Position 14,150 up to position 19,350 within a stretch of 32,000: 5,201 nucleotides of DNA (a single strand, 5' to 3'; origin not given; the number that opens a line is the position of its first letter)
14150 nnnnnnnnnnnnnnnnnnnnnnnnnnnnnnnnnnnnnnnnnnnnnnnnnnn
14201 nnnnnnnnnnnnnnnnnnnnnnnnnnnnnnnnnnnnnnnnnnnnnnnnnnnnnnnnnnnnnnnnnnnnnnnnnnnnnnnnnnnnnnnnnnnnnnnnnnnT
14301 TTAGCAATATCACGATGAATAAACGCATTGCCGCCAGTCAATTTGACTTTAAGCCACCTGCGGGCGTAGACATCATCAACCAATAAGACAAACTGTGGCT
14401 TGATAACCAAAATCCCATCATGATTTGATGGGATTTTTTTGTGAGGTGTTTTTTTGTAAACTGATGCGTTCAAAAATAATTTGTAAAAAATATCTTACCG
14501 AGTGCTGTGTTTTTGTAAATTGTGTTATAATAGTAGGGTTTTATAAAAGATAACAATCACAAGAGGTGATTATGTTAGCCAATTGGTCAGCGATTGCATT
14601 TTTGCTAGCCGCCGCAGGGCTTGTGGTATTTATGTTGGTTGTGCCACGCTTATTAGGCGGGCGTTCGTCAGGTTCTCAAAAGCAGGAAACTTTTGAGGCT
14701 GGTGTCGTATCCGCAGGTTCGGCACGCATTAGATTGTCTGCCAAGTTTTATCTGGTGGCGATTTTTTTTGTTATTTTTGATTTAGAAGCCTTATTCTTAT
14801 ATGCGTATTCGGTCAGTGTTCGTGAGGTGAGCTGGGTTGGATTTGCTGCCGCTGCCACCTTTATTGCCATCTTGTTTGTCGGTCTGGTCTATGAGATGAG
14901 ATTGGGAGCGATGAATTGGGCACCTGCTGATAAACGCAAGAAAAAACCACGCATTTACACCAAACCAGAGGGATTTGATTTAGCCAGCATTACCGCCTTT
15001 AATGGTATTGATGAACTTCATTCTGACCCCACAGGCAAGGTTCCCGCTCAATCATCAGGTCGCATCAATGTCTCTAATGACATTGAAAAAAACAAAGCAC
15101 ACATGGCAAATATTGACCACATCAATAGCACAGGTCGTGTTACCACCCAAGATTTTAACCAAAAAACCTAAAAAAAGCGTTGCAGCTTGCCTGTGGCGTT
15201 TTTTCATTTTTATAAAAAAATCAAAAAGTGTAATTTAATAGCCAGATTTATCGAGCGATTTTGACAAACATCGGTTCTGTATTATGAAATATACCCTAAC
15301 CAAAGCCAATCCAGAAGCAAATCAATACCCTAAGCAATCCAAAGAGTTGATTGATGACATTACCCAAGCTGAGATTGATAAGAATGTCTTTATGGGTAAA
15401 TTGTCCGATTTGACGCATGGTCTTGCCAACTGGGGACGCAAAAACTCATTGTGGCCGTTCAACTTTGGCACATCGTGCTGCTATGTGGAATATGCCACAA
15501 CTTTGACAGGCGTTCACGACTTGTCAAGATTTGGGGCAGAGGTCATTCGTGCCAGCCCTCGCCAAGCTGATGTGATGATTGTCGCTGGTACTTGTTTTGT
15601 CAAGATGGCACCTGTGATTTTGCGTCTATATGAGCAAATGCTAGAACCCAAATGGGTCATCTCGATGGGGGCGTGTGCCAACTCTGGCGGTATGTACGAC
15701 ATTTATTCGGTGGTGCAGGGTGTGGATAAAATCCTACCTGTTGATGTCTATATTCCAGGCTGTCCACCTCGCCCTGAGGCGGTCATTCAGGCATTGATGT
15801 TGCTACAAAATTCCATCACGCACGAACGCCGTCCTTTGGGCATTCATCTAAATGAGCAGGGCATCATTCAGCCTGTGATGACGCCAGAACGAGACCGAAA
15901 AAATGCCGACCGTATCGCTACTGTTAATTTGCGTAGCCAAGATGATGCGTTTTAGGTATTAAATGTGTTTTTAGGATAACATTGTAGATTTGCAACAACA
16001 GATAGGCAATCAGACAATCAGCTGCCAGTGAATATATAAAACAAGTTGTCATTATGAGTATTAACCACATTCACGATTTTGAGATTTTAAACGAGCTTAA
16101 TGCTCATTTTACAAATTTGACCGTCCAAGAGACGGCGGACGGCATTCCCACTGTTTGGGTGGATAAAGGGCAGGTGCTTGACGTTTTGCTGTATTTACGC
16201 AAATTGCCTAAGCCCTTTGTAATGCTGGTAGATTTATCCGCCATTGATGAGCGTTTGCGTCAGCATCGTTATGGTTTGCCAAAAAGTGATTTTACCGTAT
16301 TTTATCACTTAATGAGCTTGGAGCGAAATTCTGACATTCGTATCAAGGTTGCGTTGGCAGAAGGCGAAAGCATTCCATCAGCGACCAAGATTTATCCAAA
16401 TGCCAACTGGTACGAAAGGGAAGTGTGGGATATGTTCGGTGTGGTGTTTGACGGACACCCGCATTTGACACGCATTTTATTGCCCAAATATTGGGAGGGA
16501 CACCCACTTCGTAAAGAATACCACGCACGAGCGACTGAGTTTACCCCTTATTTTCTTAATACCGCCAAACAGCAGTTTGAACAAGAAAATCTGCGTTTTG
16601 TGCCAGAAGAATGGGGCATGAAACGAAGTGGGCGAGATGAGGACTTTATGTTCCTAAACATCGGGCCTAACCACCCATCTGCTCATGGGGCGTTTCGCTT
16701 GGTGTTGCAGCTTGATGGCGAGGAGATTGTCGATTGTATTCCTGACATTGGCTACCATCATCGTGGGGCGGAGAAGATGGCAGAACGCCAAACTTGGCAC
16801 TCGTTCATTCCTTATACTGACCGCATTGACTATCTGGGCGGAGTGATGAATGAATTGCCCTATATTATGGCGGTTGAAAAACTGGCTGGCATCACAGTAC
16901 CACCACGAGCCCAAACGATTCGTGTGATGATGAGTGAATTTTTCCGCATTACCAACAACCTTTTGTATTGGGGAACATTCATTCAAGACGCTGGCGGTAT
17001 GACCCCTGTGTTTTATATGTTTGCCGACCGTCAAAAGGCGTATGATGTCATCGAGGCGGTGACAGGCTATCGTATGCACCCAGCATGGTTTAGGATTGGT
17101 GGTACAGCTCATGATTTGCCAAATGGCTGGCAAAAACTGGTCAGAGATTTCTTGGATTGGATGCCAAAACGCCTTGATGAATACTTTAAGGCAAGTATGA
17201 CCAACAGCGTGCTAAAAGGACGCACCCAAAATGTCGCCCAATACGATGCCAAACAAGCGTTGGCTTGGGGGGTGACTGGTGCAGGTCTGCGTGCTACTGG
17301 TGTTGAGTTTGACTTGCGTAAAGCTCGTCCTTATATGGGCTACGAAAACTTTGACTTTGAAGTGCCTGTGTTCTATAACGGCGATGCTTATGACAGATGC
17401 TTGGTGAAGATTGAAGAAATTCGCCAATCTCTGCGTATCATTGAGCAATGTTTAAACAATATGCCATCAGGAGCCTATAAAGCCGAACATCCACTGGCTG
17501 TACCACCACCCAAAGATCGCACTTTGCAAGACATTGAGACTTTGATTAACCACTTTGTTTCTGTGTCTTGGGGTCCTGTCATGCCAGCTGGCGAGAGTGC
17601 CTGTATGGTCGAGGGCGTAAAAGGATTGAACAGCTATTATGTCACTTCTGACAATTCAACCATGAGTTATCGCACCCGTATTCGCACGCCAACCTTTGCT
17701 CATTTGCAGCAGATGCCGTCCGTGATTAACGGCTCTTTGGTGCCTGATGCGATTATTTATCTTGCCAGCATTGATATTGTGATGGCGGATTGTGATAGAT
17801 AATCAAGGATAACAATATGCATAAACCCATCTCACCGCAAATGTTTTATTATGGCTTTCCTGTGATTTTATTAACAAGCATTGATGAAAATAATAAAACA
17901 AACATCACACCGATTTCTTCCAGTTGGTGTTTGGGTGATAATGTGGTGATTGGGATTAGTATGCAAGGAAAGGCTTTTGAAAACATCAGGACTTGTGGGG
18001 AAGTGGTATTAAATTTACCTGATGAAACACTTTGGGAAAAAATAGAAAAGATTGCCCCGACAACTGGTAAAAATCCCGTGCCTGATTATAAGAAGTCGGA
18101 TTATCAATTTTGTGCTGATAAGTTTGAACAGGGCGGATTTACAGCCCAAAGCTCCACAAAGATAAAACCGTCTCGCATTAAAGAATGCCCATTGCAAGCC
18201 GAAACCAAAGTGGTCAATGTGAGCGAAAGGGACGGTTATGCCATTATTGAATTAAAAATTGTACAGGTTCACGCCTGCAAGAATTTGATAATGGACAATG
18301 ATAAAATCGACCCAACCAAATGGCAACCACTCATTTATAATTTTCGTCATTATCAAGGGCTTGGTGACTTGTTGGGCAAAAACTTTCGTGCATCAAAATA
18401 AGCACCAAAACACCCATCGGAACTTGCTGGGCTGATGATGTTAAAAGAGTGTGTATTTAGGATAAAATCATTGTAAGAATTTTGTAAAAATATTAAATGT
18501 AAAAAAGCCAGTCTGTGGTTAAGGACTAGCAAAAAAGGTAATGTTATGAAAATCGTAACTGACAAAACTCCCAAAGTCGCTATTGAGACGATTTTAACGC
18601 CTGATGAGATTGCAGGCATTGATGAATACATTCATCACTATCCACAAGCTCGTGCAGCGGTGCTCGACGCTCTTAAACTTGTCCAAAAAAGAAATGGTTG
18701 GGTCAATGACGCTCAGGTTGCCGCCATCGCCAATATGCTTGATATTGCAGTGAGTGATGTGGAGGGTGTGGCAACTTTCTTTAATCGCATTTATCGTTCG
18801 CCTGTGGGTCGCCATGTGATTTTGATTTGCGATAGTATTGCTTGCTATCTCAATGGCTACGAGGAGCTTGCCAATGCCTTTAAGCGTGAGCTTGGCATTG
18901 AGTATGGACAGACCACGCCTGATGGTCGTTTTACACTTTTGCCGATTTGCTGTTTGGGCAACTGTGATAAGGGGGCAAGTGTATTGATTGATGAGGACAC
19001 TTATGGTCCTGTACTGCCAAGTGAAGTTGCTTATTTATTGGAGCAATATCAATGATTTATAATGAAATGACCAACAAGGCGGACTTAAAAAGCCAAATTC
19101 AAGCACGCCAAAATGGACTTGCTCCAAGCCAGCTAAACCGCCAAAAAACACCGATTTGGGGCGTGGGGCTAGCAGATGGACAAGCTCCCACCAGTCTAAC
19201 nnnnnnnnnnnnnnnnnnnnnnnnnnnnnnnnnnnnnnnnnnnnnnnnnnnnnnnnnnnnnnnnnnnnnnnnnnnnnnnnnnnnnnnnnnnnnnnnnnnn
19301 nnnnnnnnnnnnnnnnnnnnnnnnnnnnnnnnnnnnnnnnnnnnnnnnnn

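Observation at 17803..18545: Extra flavin-reductase-like gene embedded in the complex I operon between nuoCD and nuoE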

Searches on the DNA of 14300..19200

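Call 66: search_rna_families(source=window, start=14300, end=19200, threshold=evalue, max_evalue=1)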
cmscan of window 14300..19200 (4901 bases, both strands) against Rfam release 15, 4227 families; matches with E-value up to 1: 0.
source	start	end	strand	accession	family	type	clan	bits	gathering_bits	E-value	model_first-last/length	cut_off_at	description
